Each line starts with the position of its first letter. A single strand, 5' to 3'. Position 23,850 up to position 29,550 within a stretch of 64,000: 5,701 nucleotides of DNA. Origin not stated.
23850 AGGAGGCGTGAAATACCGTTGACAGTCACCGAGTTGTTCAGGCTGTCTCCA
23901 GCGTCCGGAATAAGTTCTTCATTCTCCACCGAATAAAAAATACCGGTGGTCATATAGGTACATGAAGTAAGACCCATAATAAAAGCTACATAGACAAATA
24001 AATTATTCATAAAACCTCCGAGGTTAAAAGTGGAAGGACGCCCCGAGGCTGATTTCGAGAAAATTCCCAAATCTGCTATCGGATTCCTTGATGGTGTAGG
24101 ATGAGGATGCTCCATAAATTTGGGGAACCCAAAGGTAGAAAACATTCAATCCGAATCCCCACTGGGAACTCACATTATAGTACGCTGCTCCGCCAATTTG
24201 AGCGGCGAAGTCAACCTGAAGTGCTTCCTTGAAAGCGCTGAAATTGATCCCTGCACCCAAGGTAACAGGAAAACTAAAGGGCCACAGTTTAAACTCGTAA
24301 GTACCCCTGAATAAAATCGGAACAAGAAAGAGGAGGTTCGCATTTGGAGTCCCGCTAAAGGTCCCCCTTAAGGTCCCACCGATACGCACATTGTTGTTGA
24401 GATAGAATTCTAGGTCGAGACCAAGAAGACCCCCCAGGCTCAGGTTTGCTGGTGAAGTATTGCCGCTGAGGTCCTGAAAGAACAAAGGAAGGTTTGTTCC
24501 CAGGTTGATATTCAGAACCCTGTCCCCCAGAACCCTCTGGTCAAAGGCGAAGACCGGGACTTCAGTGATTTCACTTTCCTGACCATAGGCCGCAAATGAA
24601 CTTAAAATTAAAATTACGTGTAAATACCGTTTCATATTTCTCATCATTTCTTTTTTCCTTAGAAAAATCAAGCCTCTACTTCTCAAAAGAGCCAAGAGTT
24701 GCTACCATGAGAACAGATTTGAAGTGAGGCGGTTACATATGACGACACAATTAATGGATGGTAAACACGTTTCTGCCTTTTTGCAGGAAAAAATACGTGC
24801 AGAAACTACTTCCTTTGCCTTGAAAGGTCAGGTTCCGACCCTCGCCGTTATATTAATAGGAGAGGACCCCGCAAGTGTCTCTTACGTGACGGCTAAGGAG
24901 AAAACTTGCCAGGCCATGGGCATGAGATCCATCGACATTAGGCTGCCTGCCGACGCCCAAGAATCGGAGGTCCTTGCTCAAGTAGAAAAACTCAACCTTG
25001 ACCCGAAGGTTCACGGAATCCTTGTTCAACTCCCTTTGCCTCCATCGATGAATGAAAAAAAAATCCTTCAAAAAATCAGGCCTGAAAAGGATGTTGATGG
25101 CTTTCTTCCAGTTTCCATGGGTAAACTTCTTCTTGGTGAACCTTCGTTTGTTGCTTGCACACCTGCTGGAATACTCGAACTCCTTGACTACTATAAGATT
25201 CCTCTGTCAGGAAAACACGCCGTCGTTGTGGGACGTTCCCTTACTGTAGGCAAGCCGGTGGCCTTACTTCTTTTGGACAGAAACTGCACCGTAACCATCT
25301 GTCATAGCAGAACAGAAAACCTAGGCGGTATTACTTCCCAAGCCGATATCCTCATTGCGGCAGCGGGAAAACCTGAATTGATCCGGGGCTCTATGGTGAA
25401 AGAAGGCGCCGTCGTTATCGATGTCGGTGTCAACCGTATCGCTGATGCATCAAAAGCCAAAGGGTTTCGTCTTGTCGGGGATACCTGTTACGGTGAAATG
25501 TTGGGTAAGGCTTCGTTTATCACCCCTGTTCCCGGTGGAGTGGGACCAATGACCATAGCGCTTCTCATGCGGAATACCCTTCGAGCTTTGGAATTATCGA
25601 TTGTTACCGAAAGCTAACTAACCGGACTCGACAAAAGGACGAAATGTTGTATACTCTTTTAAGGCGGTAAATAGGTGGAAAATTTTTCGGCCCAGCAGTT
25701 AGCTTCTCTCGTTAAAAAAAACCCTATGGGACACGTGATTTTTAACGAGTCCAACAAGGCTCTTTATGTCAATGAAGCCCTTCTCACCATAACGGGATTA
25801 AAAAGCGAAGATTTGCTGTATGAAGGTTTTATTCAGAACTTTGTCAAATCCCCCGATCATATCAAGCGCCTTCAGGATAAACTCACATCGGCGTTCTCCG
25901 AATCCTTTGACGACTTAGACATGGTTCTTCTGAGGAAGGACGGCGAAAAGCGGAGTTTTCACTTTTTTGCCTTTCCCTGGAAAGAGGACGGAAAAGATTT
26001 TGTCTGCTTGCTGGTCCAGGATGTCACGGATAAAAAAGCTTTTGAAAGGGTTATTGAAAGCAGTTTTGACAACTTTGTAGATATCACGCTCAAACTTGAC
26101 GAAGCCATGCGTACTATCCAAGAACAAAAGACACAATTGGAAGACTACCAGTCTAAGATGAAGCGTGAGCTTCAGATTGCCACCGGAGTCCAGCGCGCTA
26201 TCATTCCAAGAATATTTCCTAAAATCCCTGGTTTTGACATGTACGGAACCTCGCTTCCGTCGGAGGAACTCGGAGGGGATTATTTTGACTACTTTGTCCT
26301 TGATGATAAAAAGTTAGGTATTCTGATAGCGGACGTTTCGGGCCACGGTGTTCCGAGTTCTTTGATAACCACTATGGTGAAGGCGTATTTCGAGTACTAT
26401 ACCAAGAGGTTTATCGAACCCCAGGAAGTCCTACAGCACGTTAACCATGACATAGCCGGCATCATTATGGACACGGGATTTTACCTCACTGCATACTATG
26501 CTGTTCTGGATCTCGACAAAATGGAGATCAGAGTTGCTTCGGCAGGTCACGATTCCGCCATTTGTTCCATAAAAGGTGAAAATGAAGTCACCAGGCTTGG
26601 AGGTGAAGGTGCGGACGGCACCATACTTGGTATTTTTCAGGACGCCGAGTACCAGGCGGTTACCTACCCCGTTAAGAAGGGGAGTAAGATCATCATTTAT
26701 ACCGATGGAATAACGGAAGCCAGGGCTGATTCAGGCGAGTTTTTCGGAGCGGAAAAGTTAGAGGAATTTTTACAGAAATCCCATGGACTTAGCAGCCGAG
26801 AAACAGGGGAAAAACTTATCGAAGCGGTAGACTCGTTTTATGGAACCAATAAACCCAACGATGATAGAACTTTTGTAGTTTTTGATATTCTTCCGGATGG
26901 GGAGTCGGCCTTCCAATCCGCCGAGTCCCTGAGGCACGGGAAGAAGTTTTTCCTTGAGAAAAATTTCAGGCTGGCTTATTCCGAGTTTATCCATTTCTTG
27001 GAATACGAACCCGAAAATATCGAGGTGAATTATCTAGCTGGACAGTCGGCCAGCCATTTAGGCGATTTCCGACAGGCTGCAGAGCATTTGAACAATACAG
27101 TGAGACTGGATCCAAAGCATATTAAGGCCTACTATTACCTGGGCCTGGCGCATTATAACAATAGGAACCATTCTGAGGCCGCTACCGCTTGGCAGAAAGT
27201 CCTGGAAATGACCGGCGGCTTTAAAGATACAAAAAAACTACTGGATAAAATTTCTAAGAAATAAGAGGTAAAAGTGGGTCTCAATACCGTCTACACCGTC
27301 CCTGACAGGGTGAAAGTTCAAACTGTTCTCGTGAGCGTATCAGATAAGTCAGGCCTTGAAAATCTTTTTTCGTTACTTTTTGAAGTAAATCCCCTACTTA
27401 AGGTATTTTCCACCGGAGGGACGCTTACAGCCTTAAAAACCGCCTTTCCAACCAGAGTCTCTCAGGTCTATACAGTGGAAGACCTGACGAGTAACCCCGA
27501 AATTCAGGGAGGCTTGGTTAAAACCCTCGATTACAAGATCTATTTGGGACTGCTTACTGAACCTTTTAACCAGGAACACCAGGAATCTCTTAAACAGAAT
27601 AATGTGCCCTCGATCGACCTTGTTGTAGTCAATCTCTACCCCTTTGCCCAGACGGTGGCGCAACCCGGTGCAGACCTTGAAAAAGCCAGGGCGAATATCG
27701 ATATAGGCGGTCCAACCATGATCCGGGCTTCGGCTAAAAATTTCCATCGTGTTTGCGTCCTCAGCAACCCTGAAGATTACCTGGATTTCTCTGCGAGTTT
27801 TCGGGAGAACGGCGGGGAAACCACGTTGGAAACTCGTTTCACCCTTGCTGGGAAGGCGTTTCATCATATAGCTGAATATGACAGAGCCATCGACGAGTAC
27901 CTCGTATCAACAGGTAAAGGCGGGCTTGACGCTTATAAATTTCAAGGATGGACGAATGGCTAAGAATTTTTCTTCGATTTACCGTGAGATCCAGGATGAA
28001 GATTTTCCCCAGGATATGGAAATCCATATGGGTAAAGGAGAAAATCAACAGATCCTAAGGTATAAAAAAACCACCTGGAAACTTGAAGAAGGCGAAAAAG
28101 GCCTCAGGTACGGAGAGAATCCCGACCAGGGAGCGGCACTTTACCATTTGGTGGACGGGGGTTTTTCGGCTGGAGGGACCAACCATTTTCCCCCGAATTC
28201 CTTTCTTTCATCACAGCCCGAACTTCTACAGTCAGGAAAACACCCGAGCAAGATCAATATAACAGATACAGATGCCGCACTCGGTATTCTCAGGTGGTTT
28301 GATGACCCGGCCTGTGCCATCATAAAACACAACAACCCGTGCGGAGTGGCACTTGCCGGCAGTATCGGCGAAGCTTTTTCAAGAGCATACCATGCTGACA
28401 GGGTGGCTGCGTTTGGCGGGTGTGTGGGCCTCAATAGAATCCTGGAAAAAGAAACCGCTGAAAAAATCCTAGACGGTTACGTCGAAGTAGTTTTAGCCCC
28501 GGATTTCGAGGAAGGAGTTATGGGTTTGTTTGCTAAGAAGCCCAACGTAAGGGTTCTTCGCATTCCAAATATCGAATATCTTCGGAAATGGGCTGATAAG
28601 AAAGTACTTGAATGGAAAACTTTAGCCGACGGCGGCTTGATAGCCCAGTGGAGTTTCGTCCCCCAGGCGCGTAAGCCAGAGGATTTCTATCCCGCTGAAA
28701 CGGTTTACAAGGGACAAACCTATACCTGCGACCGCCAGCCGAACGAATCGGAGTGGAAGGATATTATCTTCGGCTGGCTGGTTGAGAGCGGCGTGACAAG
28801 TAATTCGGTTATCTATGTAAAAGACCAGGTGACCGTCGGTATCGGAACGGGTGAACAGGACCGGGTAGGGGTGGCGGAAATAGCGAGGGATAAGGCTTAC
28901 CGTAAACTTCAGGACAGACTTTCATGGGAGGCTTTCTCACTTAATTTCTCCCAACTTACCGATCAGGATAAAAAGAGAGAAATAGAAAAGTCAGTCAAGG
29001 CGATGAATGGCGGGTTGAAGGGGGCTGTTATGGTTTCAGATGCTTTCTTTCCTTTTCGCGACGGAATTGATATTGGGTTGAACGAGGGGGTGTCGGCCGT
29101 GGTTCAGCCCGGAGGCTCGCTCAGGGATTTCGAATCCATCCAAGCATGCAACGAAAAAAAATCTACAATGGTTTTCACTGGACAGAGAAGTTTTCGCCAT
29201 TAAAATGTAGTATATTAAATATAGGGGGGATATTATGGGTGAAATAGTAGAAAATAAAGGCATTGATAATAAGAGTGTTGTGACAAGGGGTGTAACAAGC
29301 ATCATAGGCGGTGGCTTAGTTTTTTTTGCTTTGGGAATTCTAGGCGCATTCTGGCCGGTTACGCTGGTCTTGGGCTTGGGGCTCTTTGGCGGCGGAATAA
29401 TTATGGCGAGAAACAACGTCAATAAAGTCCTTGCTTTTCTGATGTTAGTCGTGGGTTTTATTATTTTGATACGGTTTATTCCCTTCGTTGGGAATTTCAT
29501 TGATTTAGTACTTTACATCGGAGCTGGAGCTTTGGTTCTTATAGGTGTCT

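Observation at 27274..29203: purH split into two translationally coupled genes (IMP cyclohydrolase, then AICAR formyltransferase) rather than a frameshifted pseudogene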

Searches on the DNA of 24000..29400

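Call 54: search_rna_families(source=window, start=24000, end=29400, threshold=evalue, max_evalue=1)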
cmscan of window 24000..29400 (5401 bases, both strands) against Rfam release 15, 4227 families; matches with E-value up to 1: 1.
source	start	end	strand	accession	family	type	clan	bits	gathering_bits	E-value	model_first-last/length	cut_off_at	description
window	28570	28619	+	RF01962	RMST_1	Gene; lncRNA;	-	18.1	40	0.83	1-61/61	no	Rhabdomyosarcoma 2 associated transcript conserved region 1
